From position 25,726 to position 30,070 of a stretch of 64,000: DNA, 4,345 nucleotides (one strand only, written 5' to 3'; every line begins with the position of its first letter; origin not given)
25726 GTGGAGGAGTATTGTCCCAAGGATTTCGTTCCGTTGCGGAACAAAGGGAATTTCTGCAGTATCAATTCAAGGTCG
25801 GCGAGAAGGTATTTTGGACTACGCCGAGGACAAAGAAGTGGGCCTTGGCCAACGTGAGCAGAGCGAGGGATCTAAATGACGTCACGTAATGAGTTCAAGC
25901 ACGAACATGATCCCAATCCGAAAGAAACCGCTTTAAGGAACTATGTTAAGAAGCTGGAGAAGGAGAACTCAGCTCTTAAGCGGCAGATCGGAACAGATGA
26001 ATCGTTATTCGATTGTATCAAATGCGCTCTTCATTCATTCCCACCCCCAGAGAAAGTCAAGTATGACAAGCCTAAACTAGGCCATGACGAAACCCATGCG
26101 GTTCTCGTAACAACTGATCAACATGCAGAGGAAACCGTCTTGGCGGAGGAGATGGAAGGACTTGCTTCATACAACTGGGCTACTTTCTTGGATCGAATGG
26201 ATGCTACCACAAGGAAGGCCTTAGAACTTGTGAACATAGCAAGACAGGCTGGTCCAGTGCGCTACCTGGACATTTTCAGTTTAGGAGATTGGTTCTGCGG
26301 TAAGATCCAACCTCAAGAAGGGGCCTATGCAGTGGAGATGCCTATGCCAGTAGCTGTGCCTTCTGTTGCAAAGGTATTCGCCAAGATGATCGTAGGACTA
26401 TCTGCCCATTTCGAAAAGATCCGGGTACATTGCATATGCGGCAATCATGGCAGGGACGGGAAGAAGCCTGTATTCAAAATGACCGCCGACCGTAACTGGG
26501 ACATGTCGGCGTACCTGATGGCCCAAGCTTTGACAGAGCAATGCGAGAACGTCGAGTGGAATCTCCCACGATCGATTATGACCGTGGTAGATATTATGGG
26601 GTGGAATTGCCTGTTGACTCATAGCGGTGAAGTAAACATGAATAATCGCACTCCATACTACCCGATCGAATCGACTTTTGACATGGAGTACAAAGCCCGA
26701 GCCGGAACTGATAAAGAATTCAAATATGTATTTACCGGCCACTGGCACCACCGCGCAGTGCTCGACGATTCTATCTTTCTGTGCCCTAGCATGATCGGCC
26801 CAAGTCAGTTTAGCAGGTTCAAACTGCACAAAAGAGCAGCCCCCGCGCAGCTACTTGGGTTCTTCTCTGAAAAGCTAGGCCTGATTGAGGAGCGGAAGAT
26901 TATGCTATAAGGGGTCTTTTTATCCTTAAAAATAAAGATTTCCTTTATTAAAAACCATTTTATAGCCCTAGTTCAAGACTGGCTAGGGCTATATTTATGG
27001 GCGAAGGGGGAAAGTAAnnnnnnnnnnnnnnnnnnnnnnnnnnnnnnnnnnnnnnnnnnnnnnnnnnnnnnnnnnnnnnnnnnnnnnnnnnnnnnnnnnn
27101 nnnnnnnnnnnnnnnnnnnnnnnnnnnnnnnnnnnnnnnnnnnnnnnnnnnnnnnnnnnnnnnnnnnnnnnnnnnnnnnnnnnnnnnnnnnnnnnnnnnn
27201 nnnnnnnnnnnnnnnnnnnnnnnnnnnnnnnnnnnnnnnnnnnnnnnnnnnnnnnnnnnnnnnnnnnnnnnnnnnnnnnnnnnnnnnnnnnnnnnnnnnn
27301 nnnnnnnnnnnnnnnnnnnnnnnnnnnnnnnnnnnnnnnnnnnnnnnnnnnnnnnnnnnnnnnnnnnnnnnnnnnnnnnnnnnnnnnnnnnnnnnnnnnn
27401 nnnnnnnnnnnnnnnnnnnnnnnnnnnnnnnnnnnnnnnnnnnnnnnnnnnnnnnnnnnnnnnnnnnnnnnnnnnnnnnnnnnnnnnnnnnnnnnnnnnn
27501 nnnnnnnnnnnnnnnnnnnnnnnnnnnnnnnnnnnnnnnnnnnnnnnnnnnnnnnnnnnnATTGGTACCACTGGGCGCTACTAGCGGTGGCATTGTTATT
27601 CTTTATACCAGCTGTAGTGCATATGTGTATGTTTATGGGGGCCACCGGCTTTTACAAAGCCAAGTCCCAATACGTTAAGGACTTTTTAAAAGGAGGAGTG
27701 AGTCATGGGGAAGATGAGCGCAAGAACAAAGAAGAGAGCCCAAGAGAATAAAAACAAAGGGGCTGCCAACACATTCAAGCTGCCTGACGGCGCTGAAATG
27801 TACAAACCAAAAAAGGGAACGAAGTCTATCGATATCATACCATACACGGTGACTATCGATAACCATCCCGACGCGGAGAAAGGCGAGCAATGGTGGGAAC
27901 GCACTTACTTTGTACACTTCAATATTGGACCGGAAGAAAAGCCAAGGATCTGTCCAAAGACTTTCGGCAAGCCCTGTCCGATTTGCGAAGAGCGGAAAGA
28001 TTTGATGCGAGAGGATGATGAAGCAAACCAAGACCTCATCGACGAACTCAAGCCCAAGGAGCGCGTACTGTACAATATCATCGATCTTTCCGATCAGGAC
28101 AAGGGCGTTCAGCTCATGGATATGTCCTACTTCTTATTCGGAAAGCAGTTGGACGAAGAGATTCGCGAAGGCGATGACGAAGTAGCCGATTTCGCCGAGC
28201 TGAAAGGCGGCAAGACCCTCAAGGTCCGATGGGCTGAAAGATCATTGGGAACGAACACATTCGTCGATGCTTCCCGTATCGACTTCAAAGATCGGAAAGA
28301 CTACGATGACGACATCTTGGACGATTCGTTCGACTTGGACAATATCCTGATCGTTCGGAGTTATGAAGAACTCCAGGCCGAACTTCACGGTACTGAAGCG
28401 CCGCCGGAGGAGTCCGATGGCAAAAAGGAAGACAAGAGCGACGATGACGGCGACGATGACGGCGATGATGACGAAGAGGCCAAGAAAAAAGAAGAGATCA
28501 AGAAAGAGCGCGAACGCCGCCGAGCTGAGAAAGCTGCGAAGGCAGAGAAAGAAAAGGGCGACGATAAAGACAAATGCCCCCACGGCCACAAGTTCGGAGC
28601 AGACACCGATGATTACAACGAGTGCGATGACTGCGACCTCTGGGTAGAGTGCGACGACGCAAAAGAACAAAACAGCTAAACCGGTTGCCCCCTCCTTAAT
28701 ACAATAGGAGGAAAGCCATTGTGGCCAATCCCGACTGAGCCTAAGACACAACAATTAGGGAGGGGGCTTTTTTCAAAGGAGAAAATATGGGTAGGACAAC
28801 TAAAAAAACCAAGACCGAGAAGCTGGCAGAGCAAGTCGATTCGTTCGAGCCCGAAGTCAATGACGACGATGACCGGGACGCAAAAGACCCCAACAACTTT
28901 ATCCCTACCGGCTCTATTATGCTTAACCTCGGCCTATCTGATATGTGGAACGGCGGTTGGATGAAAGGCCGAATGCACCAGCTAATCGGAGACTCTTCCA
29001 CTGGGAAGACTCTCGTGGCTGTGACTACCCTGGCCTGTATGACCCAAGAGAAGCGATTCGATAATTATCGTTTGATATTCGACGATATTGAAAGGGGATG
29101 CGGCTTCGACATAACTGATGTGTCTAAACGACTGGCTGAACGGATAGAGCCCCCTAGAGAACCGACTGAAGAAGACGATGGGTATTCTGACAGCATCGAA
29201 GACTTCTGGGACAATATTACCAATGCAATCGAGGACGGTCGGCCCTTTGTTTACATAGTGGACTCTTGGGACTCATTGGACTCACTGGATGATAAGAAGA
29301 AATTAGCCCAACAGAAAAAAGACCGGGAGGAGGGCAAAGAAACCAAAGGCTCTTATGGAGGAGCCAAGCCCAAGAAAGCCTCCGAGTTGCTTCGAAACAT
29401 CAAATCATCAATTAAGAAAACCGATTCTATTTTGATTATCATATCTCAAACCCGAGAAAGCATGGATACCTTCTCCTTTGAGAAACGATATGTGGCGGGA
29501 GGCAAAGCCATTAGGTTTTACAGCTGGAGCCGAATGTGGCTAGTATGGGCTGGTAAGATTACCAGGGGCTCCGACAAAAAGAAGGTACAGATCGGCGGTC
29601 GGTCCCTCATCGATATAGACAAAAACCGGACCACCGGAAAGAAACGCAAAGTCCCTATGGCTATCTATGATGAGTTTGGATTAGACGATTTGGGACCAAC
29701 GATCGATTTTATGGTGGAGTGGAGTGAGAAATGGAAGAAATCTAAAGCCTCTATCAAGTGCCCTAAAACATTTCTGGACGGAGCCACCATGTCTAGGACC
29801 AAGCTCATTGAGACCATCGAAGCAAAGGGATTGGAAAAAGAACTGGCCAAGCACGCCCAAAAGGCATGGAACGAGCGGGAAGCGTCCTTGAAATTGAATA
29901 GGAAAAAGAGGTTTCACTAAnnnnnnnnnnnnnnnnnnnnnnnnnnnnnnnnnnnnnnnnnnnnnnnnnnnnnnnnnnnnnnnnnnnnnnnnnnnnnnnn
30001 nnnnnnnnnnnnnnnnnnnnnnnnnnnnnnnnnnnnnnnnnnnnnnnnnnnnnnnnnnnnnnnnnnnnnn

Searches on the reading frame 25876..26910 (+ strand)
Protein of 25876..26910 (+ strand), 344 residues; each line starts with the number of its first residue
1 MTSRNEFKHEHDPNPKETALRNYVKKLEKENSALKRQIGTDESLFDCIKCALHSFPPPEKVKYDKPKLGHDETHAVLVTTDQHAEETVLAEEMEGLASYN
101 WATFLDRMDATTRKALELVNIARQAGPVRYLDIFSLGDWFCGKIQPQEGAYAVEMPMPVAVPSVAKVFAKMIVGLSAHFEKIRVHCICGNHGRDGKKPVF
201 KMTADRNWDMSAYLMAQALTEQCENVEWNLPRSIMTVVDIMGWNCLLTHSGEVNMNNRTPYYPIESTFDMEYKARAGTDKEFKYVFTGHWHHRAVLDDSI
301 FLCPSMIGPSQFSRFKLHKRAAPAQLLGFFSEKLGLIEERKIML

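Call 10: search_protein_families(library=phrogs, proteins=[window:25876-26910:+], max_evalue=0.001)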
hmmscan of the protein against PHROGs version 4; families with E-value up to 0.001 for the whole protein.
window:25876-26910:+ (344 aa): 1 family
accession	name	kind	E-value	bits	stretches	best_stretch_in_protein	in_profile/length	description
phrog_284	-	DNA, RNA and nucleotide metabolism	1.7e-37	130.3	1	23-343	81-393/398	exonuclease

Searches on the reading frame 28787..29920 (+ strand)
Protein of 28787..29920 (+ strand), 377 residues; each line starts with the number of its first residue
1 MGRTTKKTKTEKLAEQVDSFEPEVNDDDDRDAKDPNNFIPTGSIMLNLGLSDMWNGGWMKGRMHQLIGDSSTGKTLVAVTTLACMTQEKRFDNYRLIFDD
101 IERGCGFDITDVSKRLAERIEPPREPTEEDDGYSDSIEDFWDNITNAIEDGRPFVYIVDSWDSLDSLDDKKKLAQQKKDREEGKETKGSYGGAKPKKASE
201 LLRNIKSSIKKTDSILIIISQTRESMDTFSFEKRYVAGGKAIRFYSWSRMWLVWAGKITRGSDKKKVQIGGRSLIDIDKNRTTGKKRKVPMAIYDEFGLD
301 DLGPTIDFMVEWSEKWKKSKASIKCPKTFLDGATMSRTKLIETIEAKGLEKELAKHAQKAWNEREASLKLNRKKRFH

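Call 10: search_protein_families(library=phrogs, proteins=[window:28787-29920:+], max_evalue=0.001)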
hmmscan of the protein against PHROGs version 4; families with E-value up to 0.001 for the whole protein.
window:28787-29920:+ (377 aa): 2 families
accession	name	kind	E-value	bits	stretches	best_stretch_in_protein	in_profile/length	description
phrog_97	-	other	2.4e-33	117.1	1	8-250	18-249/506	UvsX-like recombinase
phrog_8337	-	DNA, RNA and nucleotide metabolism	3.8e-15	57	1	28-246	39-233/273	DNA repair protein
